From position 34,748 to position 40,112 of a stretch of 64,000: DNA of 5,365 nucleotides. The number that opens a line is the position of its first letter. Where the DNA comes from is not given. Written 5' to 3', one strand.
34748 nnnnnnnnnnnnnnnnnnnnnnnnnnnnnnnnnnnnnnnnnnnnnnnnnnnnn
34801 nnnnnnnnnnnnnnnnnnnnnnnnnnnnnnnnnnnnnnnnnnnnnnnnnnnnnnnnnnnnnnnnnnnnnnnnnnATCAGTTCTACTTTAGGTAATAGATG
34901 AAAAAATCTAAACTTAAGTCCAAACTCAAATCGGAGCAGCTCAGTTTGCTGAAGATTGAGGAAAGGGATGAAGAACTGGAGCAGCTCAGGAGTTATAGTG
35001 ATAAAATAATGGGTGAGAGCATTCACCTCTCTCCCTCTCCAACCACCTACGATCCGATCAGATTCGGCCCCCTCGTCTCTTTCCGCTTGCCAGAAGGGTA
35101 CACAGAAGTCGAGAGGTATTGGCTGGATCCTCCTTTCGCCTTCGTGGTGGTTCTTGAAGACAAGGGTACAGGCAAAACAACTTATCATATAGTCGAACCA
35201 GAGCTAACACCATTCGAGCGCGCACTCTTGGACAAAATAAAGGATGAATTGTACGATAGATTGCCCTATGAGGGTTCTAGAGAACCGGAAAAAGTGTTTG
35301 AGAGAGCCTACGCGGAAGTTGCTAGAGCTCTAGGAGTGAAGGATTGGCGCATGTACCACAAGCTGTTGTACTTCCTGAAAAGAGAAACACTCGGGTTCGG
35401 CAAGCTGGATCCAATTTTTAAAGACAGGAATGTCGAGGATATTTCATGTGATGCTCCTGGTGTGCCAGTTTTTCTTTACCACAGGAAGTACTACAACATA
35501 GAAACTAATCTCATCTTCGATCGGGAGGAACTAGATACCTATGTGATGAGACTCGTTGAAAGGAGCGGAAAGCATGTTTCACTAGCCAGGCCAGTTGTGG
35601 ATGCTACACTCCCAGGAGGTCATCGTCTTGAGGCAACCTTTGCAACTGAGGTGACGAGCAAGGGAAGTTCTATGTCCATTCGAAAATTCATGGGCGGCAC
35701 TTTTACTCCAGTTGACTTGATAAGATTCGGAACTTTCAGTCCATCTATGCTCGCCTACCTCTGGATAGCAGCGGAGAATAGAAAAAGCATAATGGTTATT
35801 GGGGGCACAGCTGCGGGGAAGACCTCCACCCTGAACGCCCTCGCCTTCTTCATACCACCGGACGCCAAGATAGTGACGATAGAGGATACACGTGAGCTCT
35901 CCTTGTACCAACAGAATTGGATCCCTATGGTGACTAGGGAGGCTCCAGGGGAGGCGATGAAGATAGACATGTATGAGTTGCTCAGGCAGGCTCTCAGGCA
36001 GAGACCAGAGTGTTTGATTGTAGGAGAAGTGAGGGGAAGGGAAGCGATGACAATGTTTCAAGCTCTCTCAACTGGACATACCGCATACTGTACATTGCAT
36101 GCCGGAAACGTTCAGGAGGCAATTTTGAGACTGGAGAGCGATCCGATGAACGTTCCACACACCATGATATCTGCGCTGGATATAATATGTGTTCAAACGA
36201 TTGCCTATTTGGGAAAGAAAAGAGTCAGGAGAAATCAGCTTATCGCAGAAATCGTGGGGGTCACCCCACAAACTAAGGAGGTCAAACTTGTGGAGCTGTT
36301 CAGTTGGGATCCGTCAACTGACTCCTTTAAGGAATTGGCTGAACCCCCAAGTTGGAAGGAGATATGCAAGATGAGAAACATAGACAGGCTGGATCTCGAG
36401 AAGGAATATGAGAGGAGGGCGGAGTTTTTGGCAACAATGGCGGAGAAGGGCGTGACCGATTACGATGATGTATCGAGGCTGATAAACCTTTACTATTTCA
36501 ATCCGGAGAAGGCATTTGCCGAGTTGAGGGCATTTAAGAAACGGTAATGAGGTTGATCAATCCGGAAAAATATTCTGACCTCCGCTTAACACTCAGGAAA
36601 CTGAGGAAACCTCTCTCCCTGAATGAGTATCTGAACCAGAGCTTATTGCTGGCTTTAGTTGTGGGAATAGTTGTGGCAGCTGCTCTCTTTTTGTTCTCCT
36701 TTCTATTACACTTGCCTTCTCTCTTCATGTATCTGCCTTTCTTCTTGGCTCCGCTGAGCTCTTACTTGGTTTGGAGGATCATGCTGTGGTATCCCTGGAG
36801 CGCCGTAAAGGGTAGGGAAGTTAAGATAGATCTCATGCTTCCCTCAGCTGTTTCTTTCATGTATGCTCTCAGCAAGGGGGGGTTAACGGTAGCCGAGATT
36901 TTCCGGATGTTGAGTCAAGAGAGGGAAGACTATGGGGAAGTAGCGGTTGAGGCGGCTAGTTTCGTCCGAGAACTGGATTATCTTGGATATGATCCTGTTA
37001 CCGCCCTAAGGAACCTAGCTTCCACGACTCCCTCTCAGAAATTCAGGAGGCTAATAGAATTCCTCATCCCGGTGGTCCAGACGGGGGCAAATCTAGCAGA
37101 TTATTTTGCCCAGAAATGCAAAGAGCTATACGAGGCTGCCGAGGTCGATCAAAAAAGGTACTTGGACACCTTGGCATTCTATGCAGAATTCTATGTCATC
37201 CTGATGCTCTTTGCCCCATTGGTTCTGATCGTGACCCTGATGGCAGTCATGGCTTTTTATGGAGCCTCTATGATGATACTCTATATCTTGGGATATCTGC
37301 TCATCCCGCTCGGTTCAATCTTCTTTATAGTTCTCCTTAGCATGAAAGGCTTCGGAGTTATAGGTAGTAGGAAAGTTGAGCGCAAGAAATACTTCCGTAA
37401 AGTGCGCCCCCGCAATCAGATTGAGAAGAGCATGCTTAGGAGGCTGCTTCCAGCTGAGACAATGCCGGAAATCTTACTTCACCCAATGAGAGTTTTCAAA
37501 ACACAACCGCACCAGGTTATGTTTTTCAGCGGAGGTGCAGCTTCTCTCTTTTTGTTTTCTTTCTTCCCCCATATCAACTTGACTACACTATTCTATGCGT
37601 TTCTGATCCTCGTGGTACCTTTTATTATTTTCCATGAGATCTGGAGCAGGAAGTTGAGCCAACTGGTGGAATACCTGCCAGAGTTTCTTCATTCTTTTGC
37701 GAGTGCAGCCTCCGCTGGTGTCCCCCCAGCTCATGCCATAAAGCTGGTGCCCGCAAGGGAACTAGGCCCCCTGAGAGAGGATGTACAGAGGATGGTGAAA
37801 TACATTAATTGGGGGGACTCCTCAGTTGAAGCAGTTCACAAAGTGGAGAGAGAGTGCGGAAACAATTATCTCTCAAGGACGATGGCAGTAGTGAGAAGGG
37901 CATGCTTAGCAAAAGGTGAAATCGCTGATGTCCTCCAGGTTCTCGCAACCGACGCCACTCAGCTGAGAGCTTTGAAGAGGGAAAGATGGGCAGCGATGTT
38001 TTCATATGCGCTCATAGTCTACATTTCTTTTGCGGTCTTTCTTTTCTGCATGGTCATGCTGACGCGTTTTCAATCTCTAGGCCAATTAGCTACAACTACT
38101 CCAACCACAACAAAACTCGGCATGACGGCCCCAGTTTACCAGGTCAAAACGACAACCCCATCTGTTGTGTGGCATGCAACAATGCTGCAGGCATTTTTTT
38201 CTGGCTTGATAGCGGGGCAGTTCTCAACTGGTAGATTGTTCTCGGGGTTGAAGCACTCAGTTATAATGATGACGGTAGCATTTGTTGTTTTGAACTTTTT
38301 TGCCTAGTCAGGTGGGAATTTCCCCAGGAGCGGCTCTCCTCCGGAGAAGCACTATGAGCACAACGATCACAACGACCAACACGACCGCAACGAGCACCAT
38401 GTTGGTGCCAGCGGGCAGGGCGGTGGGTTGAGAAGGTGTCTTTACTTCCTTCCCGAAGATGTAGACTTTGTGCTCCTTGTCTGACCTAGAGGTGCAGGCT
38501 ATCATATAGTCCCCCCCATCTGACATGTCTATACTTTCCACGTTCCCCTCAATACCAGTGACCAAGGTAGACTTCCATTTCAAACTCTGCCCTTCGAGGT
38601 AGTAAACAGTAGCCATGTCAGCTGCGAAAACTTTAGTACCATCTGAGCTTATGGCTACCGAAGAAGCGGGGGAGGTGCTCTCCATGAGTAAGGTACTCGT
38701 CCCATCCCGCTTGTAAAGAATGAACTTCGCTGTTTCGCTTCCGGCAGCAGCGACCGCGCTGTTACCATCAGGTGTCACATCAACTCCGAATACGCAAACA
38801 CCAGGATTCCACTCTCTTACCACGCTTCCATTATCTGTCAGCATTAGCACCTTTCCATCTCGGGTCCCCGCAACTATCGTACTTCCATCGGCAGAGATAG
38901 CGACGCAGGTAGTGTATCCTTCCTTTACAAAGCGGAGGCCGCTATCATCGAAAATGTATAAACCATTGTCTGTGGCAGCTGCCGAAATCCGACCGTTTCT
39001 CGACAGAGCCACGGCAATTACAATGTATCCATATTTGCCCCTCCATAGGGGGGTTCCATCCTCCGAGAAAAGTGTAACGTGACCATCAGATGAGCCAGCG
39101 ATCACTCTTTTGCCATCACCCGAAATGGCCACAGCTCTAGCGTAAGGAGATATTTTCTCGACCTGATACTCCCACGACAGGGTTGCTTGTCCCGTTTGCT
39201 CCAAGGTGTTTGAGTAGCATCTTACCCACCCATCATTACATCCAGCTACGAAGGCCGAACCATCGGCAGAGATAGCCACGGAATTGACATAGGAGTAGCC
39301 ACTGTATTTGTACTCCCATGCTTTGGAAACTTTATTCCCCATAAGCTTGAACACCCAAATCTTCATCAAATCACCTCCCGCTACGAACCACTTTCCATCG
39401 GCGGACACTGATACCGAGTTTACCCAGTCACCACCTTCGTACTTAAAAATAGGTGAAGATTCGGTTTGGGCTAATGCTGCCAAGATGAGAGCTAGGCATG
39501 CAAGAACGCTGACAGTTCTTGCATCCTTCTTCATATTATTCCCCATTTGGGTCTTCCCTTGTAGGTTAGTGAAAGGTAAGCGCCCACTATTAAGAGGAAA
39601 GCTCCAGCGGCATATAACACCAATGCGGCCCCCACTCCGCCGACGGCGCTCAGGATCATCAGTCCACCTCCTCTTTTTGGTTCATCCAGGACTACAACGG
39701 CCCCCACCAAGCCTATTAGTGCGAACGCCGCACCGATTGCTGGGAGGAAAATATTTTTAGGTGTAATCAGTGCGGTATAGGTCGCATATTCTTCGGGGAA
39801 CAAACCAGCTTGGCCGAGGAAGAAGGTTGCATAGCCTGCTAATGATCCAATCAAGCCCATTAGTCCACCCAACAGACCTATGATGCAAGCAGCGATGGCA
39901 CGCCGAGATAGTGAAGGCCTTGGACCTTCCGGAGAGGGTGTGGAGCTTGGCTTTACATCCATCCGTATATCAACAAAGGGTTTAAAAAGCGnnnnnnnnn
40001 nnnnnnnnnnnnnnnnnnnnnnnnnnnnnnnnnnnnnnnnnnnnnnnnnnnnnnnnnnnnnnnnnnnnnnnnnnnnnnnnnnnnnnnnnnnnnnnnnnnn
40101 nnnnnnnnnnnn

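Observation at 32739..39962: Non-canonical type IV filament locus combining an ArlH-like pseudo-ATPase, a TadZ/CpaE-like MinD ATPase, and ArlI/ArlJ, with no ArlF/G/X/CDE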

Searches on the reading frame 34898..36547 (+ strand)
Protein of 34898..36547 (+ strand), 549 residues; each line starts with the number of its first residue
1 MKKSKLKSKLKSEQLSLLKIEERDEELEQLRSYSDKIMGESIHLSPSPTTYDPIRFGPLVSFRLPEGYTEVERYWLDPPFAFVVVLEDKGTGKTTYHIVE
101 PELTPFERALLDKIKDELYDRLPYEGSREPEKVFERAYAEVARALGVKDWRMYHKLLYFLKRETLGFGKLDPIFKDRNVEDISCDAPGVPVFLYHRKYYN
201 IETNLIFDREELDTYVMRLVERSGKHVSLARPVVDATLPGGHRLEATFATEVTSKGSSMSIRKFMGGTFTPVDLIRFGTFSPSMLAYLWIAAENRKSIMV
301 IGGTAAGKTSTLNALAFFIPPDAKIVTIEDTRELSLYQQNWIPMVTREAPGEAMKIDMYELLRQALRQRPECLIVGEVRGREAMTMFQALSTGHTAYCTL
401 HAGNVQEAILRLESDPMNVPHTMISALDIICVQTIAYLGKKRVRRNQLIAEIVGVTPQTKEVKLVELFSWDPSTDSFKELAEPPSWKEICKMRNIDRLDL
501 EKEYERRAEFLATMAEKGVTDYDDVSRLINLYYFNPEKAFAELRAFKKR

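Call 3: search_protein_families(library=pfam, proteins=[window:34898-36547:+], max_evalue=0.01)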
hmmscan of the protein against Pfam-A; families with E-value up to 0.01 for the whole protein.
window:34898-36547:+ (549 aa): 4 families
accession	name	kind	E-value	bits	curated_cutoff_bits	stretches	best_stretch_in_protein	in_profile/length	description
PF00437.27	T2SSE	-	2.7e-34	118.8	24.9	1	227-436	66-278/370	Type II/IV secretion system protein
PF23990.1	PilB3_N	-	6.3e-10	39.5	27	1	57-102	56-101/101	PilB3-like, N-terminal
PF23989.1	PilB3_C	-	2e-06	28.3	27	1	488-539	15-66/83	PilB3-like, C-terminal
PF13401.12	AAA_22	-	0.006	17.3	27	0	294-378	4-93/130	AAA domain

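Call 4: search_protein_families(library=ncbifam, proteins=[window:34898-36547:+], max_evalue=0.01)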
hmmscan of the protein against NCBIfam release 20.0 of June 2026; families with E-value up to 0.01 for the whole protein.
window:34898-36547:+ (549 aa): 18 families
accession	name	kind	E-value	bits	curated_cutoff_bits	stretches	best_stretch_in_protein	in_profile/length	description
NF058587.1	archaellum_moto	equivalog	1.2e-113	380.7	550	1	152-530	132-515/527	archaellum flagellar ATPase motor FlaI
NF053672.1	bindosome_BasE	exception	5.5e-58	196.9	1000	1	70-535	40-510/512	bindosome assembly system ATPase subunit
TIGR03819.1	heli_sec_ATPase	hypoth_equivalog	1.9e-47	162.2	373.15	1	136-413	24-298/340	TadA family conjugal transfer-associated ATPase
TIGR02788.1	VirB11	equivalog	8.1e-38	130.2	249.95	2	286-413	135-263/308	P-type DNA transfer ATPase VirB11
TIGR02782.1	TrbB_P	equivalog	6.3e-35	120.9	304.55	1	211-456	53-294/303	P-type conjugative transfer ATPase TrbB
NF010475.0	PRK13900.1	equivalog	6e-29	101.1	389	2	287-412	152-279/333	type IV secretion system ATPase VirB11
NF010469.0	PRK13894.1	subfamily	4e-26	92.1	508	1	223-441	78-295/320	conjugal transfer ATPase TrbB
NF010407.0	PRK13833.1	subfamily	1.9e-23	83.4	499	1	227-427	77-274/323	conjugal transfer protein TrbB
NF010425.0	PRK13851.1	equivalog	5.7e-18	64.9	461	1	286-409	153-277/344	type IV secretion system protein VirB11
NF041000.1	ATPase_ComGA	equivalog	4.6e-17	61.9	300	1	292-434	124-263/267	competence type IV pilus ATPase ComGA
TIGR01420.1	pilT_fam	subfamily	1.6e-15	57.2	319.1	1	291-412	118-239/343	PilT/PilU family type 4a pilus ATPase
NF007755.0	PRK10436.1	equivalog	1.8e-14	53.3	617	1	293-434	217-353/465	type II secretion system protein GspE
TIGR02538.1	type_IV_pilB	equivalog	2.7e-13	49.4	675.65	1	298-436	319-452/564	type IV-A pilus assembly ATPase PilB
TIGR02533.1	type_II_gspE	equivalog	5e-13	48.5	630.25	1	293-430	241-373/486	type II secretion system ATPase GspE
NF053534.1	T4PilAsmATPsTfpB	equivalog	6.4e-12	44.6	850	1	284-426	325-461/584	type IV pilus assembly ATPase TfpB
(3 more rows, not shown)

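Call 15: search_solved_structures(query=window:34898-36547:+, max_evalue=0.001)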
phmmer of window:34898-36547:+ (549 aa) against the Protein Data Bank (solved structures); distinct sequences matched with E-value up to 0.001: 33.
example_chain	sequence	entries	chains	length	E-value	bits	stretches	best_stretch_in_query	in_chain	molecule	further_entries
2oap_1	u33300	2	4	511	9.8e-142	476.3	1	66-543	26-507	Type II secretion system protein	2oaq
4ii7_A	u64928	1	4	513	5.8e-79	269.2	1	90-526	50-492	FlaI ATPase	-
4ihq_A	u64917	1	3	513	4e-78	266.4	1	90-526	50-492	FlaI ATPase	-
8rkd_E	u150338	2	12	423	4e-40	141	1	156-456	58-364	Pilus assembly ATPase CpaF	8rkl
8rjf_A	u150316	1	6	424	4e-40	141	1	156-456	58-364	Pilus assembly ATPase CpaF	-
9e24_A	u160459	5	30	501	6.3e-40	140.4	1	156-456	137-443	CpaF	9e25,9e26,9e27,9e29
6bge_A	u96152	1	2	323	1.8e-16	62.9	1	294-414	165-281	VirB11-like protein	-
1g6o_A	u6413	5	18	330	1.9e-16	62.9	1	294-414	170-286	CAG-ALPHA | virB11 homolog | Cag-alfa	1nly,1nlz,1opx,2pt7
2gza_A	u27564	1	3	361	6.2e-14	54.6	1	284-412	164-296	Type IV secretion system protein VirB11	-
10my_A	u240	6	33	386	1.8e-12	49.8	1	282-412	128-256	PilT/PilU family type 4a pilus ATPase | Twitching motility protein PilT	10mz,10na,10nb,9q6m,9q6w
9n32_A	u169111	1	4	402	3.9e-11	45.4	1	291-412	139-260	PilU protein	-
5fl3_A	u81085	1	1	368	4.4e-11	45.2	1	290-461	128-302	PILI RETRACTION PROTEIN PILT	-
2gsz_A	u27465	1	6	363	2e-10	43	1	297-469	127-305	twitching motility protein PilT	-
2ewv_A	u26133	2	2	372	2.1e-10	42.9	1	297-469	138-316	twitching motility protein PilT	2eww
2eyu_A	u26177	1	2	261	2.2e-10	42.9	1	297-466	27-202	twitching motility protein PilT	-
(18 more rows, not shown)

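Call 65: find_related_loci(query=A5, collection=metagenome_contigs, flank=10000)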
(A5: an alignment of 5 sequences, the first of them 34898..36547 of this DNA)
Query A5 (549 aa) in metagenome_contigs; peptide patterns used: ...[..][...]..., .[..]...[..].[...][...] (x = any residue, [..] = any of these).
539 stretches matched a pattern; 225 encode a relative of the query (tblastn E <= 1e-3); the best 80 are kept; 80 distinct loci.
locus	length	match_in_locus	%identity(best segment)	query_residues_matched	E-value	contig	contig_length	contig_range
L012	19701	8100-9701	76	11-545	0e+0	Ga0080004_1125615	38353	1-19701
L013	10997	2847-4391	78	33-548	0e+0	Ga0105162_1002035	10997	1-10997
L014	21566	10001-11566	78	22-544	0e+0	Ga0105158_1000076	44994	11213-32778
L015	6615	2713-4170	54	56-540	5e-180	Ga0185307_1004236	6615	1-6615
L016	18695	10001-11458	53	56-540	6e-178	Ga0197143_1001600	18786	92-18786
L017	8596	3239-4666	53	65-540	4e-177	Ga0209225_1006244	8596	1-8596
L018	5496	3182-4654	53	51-540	5e-180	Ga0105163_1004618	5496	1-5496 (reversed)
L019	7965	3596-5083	53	46-540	6e-177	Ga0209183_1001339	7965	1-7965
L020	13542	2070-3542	53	51-540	4e-176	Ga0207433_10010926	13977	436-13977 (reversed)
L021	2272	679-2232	50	44-548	0e+0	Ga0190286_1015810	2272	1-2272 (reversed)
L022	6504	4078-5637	48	44-549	1e-170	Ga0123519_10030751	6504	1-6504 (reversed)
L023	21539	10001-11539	77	33-547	0e+0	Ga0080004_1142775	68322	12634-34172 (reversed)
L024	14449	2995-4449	51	60-543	1e-162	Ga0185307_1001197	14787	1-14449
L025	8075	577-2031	51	60-543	6e-162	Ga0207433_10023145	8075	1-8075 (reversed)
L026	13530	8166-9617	51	61-543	1e-161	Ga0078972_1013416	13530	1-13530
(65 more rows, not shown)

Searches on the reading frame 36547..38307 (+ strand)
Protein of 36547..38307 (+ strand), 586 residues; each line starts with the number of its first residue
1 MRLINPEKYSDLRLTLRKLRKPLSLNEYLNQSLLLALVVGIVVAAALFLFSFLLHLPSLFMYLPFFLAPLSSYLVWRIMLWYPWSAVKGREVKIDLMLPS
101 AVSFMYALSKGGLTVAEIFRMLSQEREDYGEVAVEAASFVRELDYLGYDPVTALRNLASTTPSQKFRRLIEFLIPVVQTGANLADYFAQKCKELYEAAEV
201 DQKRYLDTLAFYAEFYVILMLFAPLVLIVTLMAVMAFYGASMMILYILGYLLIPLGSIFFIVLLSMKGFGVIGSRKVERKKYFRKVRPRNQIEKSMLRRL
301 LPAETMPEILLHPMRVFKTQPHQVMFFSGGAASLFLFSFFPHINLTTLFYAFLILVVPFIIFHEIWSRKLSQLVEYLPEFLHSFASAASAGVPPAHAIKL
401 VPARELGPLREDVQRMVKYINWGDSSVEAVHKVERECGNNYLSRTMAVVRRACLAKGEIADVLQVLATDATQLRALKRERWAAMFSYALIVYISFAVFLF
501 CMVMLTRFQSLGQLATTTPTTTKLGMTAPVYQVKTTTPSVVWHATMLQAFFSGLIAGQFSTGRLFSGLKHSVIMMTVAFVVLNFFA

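Call 3: search_protein_families(library=pfam, proteins=[window:36547-38307:+], max_evalue=0.01)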
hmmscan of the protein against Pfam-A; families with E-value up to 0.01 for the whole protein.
window:36547-38307:+ (586 aa): 1 family
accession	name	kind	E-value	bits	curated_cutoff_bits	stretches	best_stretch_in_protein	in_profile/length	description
PF00482.28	T2SSF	-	2.5e-28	99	25.2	2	380-505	1-123/125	Type II secretion system (T2SS), protein F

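Call 4: search_protein_families(library=ncbifam, proteins=[window:36547-38307:+], max_evalue=0.01)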
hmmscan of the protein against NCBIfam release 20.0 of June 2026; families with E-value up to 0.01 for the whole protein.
window:36547-38307:+ (586 aa): 5 families
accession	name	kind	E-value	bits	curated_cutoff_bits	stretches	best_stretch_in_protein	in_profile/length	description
NF004704.2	PRK06041.1-2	equivalog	1.1e-21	77.2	550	1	23-581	8-542/555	archaellar assembly protein ArlJ/FlaJ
NF004705.1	PRK06041.1-3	equivalog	4.7e-19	68.7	400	1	101-552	10-425/465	archaellar assembly protein ArlJ/FlaJ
NF004703.2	PRK06041.1-1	equivalog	4.2e-16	58.4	570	1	88-510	32-422/525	archaellar assembly protein ArlJ/FlaJ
NF046075.1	UpsF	equivalog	1.3e-11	44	400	1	33-261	34-242/484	membrane pilin protein UpsF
NF053673.1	bindosome_BasF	exception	1.3e-08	33.9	1300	1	39-263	141-363/656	bindosome assembly system membrane anchoring protein BasF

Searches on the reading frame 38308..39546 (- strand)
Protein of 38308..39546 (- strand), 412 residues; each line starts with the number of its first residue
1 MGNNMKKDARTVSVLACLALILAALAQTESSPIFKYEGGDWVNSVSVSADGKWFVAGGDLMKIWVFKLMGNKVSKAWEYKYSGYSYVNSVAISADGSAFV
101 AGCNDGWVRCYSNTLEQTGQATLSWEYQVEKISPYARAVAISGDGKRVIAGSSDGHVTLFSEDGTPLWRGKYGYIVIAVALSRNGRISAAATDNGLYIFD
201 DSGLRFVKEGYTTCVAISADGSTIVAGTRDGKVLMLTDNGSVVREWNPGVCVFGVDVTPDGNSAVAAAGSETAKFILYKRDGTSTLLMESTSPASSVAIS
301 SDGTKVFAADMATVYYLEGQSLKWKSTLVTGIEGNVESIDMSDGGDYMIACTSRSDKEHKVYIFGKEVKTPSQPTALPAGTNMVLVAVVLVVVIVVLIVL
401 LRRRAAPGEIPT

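Call 3: search_protein_families(library=pfam, proteins=[window:38308-39546:-], max_evalue=0.01)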
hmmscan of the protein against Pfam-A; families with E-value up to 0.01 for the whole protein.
window:38308-39546:- (412 aa): 29 families (the best 25 are shown)
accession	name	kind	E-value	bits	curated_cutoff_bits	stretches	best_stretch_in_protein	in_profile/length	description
PF00400.38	WD40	-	1.2e-20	73.5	27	2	80-111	6-38/39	WD domain, G-beta repeat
PF23414.1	Beta-prop_EML_2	-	2e-15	57.3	90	2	90-200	4-109/266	Echinoderm microtubule-associated protein second beta-propeller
PF25174.1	Beta-prop_THOC3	-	1.9e-14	53.7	305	2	137-364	6-240/272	THOC3 beta-propeller domain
PF24817.1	WD40_WDHD1_1st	-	7.9e-13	48.7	109.9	2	213-350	9-145/291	WDHD1 first WD40 domain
PF13570.13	Beta-prop_ACSF4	-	4.1e-11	43.3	133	2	29-204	38-205/329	Beta-alanine-activating enzyme, beta-propeller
PF25172.1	Beta-prop_WDR3_2nd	-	9e-10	38.7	140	1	177-362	3-202/293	WDR3 second beta-propeller domain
PF24807.1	WD40_CDC20-Fz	-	6.6e-07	29.3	200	0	62-157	30-115/292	CDC20/Fizzy WD40 domain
PF20426.4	NBCH_WD40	-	8.3e-07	28.6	50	0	41-115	274-344/350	Neurobeachin beta propeller domain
PF25173.1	Beta-prop_WDR3_1st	-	3.1e-06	27.4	154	1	60-233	8-179/184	WDR3 first beta-propeller domain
PF18975.6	DUF5711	-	3.2e-06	27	26.3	0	217-311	61-159/344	Family of unknown function (DUF5711)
PF24814.1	WD40_Prp19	-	3.4e-06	26.8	320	0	43-159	10-117/281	Prp19 WD40 domain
PF23366.1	Beta-prop_HVO_0234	-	4.9e-06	26.8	27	1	180-240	50-111/274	HVO_0234-like, beta propeller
PF12894.13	ANAPC4_WD40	-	7.4e-06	26.6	22.9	0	61-114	17-68/91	Anaphase-promoting complex subunit 4 WD40 domain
PF24805.1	EIF3I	-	1.6e-05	24.6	200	0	87-110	288-311/324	EIF3I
PF24796.1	WDR55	-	2.6e-05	23.8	200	0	86-160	9-80/296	WDR55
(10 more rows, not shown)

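Call 4: search_protein_families(library=ncbifam, proteins=[window:38308-39546:-], max_evalue=0.01)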
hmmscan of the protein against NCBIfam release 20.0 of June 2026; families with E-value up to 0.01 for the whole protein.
window:38308-39546:- (412 aa): 3 families
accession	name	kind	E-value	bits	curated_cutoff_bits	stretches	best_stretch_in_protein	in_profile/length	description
TIGR03300.1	assembly_YfgL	equivalog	3.4e-07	29.3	285.2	1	72-201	39-162/377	outer membrane protein assembly factor BamB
TIGR02608.1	delta_60_rpt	domain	4.8e-05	23.1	76.5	0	215-241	6-39/55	delta-60 repeat domain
NF045728.1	glycosyl_F510_1955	equivalog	0.00056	19.3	175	0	143-241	102-208/246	F510_1955 family glycosylhydrolase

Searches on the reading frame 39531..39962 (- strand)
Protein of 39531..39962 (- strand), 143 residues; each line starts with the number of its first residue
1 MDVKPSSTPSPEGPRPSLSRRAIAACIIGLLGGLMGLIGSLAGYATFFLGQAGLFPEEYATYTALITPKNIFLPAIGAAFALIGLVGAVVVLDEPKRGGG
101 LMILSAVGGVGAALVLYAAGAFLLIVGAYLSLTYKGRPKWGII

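Call 3: search_protein_families(library=pfam, proteins=[window:39531-39962:-], max_evalue=0.01)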
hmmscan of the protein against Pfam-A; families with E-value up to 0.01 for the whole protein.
window:39531-39962:- (143 aa): 1 family
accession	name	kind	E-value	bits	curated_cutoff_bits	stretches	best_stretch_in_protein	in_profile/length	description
PF13273.12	DUF4064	-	0.00041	21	32.1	1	25-109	5-99/102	Protein of unknown function (DUF4064)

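Call 4: search_protein_families(library=ncbifam, proteins=[window:39531-39962:-], max_evalue=0.01)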
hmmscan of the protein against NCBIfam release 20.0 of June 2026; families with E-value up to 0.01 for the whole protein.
window:39531-39962:- (143 aa): 0 families
